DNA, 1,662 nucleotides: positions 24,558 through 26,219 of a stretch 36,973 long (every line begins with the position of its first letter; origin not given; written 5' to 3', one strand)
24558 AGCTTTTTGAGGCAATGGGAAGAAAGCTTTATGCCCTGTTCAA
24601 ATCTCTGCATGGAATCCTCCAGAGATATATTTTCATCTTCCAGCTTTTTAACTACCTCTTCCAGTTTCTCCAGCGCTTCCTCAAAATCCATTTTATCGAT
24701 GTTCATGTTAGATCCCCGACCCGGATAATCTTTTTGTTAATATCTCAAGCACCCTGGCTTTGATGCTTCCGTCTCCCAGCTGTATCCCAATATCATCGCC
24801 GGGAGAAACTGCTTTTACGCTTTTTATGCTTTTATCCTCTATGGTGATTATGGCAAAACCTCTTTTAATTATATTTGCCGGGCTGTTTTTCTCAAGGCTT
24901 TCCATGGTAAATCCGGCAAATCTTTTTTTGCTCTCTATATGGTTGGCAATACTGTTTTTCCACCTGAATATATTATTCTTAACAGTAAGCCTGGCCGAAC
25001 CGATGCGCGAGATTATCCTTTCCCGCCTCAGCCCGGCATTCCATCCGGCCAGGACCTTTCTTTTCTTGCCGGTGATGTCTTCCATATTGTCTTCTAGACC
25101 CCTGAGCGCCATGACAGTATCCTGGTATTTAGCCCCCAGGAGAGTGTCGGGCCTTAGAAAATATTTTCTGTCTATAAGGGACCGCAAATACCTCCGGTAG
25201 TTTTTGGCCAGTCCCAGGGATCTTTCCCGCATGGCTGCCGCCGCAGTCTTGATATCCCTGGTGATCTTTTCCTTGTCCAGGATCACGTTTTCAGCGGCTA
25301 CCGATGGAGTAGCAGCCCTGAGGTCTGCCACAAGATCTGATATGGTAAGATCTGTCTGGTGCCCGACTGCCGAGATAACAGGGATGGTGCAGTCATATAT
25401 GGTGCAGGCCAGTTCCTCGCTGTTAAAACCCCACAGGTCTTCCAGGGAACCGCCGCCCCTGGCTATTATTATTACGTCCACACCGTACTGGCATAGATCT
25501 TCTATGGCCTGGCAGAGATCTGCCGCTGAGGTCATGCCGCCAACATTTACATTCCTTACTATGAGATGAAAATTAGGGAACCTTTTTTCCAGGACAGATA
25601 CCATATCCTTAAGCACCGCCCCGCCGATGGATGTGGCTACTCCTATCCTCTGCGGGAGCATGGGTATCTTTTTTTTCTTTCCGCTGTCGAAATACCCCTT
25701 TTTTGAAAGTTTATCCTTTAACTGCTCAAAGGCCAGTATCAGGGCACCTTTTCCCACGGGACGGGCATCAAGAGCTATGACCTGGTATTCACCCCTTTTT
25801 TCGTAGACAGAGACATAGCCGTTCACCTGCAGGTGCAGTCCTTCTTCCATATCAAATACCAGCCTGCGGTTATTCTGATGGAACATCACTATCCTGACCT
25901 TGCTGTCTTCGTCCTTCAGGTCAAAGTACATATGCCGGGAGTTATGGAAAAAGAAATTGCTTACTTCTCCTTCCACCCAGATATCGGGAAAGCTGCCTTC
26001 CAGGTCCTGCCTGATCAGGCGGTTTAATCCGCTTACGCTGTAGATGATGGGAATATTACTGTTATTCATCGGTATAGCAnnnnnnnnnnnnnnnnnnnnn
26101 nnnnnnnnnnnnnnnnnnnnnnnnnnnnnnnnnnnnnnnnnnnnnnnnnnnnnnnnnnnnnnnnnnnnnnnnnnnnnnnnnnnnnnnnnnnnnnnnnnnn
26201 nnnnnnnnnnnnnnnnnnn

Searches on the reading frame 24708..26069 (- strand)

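Call 30: search_protein_families(library=pfam, proteins=[window:24708-26069:-], max_evalue=0.001)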
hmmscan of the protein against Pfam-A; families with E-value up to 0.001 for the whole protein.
window:24708-26069:- (453 aa): 3 families
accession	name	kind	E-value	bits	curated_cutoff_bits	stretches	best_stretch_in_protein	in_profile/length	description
PF02601.20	Exonuc_VII_L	-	2.2e-78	264.4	35.9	1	126-438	1-314/315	Exonuclease VII, large subunit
PF13742.12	tRNA_anti_2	-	6.8e-28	97.2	27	1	10-101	1-93/95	OB-fold nucleic acid binding domain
PF01336.31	tRNA_anti-codon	-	2.7e-13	50.1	27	1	30-104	1-74/75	OB-fold nucleic acid binding domain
